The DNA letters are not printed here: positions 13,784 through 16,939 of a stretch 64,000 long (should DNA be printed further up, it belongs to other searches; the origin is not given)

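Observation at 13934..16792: ~950-aa membrane-anchored protein built from about three dozen degenerate beta-hairpin-like repeats of an uncharacterised type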

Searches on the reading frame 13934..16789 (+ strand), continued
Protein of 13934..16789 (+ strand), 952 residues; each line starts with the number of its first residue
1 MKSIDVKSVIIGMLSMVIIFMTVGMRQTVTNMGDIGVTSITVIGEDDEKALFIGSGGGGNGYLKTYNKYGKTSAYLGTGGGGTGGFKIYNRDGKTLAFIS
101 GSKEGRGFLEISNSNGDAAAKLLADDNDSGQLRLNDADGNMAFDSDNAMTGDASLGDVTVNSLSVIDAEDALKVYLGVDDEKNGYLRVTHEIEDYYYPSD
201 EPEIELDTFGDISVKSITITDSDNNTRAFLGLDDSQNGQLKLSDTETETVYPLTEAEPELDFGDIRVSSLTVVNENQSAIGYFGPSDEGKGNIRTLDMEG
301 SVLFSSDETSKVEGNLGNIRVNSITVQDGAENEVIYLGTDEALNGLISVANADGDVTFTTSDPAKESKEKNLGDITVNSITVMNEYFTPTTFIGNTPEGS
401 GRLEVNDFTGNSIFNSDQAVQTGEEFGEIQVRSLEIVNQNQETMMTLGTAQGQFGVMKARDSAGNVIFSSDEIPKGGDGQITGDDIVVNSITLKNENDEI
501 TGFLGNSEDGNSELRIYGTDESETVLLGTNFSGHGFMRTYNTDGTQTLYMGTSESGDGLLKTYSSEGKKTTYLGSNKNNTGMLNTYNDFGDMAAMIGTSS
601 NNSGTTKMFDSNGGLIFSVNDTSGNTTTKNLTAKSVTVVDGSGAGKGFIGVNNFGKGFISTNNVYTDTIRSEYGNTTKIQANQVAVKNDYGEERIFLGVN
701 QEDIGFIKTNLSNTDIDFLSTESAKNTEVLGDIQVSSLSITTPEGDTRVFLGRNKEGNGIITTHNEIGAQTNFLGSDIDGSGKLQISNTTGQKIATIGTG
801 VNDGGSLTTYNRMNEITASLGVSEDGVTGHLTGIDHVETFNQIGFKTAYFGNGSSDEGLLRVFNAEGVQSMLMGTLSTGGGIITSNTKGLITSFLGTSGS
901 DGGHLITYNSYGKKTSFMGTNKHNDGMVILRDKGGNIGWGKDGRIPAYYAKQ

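Call 69: search_protein_families(library=phrogs, proteins=[L013:5325-5843:+, L013:5860-6255:+, L013:1281-2396:-, L013:436-987:-, L013:3686-4456:+, L013:6270-6833:+, window:13934-16789:+, L009:2047-2940:+, L009:3103-3693:+], max_evalue=0.01)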
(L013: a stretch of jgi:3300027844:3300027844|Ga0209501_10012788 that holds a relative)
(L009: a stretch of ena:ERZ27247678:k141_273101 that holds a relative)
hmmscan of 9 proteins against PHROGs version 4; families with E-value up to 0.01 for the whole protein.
L013:5325-5843:+ (173 aa): 5 families
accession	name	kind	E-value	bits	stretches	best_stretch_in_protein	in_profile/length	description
phrog_4044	-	head and packaging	6.3e-07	30.1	1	3-48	27-71/180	terminase small subunit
phrog_2538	-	head and packaging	0.00038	21.6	1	2-68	4-66/129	terminase small subunit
phrog_24579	-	head and packaging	0.00056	20.9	1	20-50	35-64/126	terminase small subunit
phrog_21036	-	unknown function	0.0051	17.8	1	14-68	9-55/109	-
phrog_4102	-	head and packaging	0.0076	17.4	0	20-42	34-56/166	terminase small subunit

L013:5860-6255:+ (132 aa): 6 families
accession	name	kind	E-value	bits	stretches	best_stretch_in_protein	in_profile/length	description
phrog_3322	-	DNA, RNA and nucleotide metabolism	0.00026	21.9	1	58-96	119-157/162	endonuclease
phrog_1035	-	DNA, RNA and nucleotide metabolism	0.00045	21.1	1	13-103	151-242/271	endonuclease VII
phrog_12881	-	DNA, RNA and nucleotide metabolism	0.00083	19.7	1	4-100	151-245/280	DNA binding protein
phrog_338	-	DNA, RNA and nucleotide metabolism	0.0026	18.2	0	17-83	203-267/340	HNH endonuclease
phrog_144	-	DNA, RNA and nucleotide metabolism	0.0036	18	1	16-88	79-144/175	HNH endonuclease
phrog_3222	-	unknown function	0.0099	15.3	1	27-129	423-522/711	-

L013:1281-2396:- (371 aa): 11 families
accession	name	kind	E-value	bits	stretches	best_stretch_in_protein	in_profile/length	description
phrog_3123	-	unknown function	2.6e-23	83.4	1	39-249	313-542/583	-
phrog_25693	-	unknown function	1.4e-15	57.9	1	51-217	36-213/405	-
phrog_906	-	DNA, RNA and nucleotide metabolism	3e-14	53.7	1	20-221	484-680/872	DNA polymerase/primase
phrog_1284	-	unknown function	1.7e-13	51.7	1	54-245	24-223/306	-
phrog_2850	-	unknown function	9.4e-11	42.3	1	49-218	142-312/465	-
phrog_2597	-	DNA, RNA and nucleotide metabolism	5.5e-10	39.4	1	41-219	343-520/747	DNA primase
phrog_239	-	DNA, RNA and nucleotide metabolism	1e-09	38.9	1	51-230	345-534/801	DNA primase/helicase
phrog_6357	-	unknown function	4e-08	33.9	1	47-221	16-173/321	-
phrog_243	-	DNA, RNA and nucleotide metabolism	1.4e-05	25.2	1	165-220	142-198/273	DnaB-like replicative helicase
phrog_6012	-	DNA, RNA and nucleotide metabolism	4.8e-05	23.8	1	44-225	124-305/447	DNA helicase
phrog_19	-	DNA, RNA and nucleotide metabolism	0.00054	19.9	1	76-267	364-566/621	DnaB-like replicative helicase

L013:436-987:- (183 aa): 0 families

L013:3686-4456:+ (257 aa): 0 families

L013:6270-6833:+ (188 aa): 0 families

window:13934-16789:+ (952 aa): 0 families

L009:2047-2940:+ (298 aa): 0 families

L009:3103-3693:+ (197 aa): 0 families

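Call 70: find_encoding_contigs(protein=P0019, flank=7000, max_places=3)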
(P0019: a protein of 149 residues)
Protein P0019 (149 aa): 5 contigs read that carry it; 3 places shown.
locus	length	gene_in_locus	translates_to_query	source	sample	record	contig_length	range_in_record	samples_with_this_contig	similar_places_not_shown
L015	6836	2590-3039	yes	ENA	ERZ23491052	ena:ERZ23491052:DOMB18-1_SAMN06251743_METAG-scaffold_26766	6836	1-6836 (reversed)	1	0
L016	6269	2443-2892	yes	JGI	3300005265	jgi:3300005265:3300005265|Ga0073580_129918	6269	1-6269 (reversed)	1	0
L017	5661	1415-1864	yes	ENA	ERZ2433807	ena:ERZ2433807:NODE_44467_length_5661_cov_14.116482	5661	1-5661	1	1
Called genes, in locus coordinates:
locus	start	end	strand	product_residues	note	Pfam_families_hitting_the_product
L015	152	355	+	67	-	PF18506:RelB-like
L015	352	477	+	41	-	-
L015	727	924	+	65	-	PF18506:RelB-like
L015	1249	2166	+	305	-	PF18928:DUF5677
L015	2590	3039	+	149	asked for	-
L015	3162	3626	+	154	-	PF18736:pEK499_p136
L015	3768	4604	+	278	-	-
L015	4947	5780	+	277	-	-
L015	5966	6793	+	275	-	-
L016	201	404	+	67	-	PF18506:RelB-like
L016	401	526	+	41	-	-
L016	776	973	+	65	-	PF18506:RelB-like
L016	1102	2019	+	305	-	PF18928:DUF5677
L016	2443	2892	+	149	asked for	-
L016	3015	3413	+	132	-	PF18736:pEK499_p136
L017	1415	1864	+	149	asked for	-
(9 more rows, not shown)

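Call 71: find_encoding_contigs(protein=P0159, flank=7000, max_places=3)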
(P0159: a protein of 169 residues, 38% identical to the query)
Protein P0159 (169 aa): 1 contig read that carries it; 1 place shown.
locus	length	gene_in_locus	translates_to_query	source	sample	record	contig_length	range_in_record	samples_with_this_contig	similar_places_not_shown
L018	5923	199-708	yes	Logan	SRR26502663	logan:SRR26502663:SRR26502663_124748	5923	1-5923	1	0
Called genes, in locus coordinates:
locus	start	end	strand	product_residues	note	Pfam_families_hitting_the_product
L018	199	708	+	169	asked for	-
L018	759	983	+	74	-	-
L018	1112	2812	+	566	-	-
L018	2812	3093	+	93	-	-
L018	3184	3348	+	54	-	-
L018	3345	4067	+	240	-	PF00142:Fer4_NifH (faint), PF01656:CbiA, PF02374:ArsA_ATPase (weak), PF06564:CBP_BcsQ, PF09140:MipZ (weak), PF10609:ParA (weak), PF13614:AAA_31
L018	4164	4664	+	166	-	-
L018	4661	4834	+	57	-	-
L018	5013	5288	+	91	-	-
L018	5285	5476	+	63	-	PF12728:HTH_17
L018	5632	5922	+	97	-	?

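Call 72: find_encoding_contigs(protein=P0189, flank=7000, max_places=3)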
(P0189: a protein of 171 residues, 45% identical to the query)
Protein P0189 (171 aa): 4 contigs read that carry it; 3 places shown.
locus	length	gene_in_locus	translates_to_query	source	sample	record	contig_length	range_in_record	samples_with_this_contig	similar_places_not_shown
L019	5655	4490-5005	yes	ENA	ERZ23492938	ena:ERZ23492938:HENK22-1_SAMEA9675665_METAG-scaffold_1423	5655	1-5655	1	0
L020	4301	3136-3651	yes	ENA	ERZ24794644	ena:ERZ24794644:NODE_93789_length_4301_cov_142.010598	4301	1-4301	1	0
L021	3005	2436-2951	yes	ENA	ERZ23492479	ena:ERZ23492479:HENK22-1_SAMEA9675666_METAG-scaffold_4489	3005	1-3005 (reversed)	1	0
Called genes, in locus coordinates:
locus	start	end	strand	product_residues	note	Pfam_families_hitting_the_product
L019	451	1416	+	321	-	PF13495:Phage_int_SAM_4, PF02899:Phage_int_SAM_1 (faint), PF00589:Phage_integrase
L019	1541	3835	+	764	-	PF17957:Big_7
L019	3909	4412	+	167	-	-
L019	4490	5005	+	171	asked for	-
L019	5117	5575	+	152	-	-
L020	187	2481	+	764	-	PF17957:Big_7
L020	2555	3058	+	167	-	-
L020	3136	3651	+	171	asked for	-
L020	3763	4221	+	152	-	-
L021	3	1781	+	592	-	?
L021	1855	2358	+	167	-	-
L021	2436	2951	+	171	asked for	-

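Call 77: find_encoding_contigs(protein=P0002, flank=4000, max_places=2)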
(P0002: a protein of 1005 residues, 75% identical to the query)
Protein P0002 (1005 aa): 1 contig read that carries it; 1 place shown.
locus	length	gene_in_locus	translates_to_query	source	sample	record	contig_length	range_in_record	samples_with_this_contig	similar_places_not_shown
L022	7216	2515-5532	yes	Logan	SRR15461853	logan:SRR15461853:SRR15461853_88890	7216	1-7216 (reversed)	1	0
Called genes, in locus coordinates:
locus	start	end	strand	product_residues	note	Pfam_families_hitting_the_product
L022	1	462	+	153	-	?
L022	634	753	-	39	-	-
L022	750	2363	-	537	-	PF23526:AprA_N, PF23589:WHD_AprA, PF23525:Methyltransf_36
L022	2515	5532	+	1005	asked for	-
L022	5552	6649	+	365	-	PF00155:Aminotran_1_2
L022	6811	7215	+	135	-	?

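Call 84: list_cluster_members(proteins=[P0001, P0003, P0007, P0176, P0172])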
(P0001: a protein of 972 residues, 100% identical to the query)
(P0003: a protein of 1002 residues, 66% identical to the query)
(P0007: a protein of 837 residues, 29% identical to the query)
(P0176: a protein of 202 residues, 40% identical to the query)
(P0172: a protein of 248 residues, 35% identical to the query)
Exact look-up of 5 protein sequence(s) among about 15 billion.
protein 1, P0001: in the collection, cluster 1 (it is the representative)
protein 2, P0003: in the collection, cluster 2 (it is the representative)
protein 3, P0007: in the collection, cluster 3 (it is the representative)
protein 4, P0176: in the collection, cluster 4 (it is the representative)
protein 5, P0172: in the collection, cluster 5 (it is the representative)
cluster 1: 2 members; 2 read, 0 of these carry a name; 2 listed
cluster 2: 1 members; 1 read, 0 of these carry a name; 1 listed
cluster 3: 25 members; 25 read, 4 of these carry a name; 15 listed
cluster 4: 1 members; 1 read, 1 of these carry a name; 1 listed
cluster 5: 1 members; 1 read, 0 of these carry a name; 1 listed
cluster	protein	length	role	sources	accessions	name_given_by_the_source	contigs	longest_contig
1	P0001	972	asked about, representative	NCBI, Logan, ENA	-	-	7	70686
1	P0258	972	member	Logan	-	-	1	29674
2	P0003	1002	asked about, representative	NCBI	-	-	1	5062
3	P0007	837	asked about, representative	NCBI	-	-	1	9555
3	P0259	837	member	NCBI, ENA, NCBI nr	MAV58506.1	MAG: hypothetical protein CMG07_00955 [Candidatus Marinimicrobia bacterium] | hypothetical protein [Candidatus Neomarinimicrobiota bacterium]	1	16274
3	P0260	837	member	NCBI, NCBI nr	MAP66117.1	MAG: hypothetical protein CMF80_00260 [Candidatus Marinimicrobia bacterium] | hypothetical protein [Candidatus Neomarinimicrobiota bacterium]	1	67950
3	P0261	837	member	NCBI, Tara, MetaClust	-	strand:+ start:357 stop:2870 length:2514 start_codon:yes stop_codon:yes gene_type:complete | TARA_122_SRF_0.45-0.8_scaffold80688_1_gene72238 "" ""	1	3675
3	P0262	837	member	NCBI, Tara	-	strand:- start:9104 stop:11617 length:2514 start_codon:yes stop_codon:yes ...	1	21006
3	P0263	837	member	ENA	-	-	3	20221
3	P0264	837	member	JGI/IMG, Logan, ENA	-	-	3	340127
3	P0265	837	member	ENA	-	-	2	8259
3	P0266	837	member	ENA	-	-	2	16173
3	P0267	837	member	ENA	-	-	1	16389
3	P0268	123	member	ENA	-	-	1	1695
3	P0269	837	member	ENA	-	-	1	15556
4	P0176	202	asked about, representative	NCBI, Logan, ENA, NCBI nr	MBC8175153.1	MAG: hypothetical protein H8E82_05820 [Candidatus Marinimicrobia bacterium] | hypothetical protein [Candidatus Neomarinimicrobiota bacterium]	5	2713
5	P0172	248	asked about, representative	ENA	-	-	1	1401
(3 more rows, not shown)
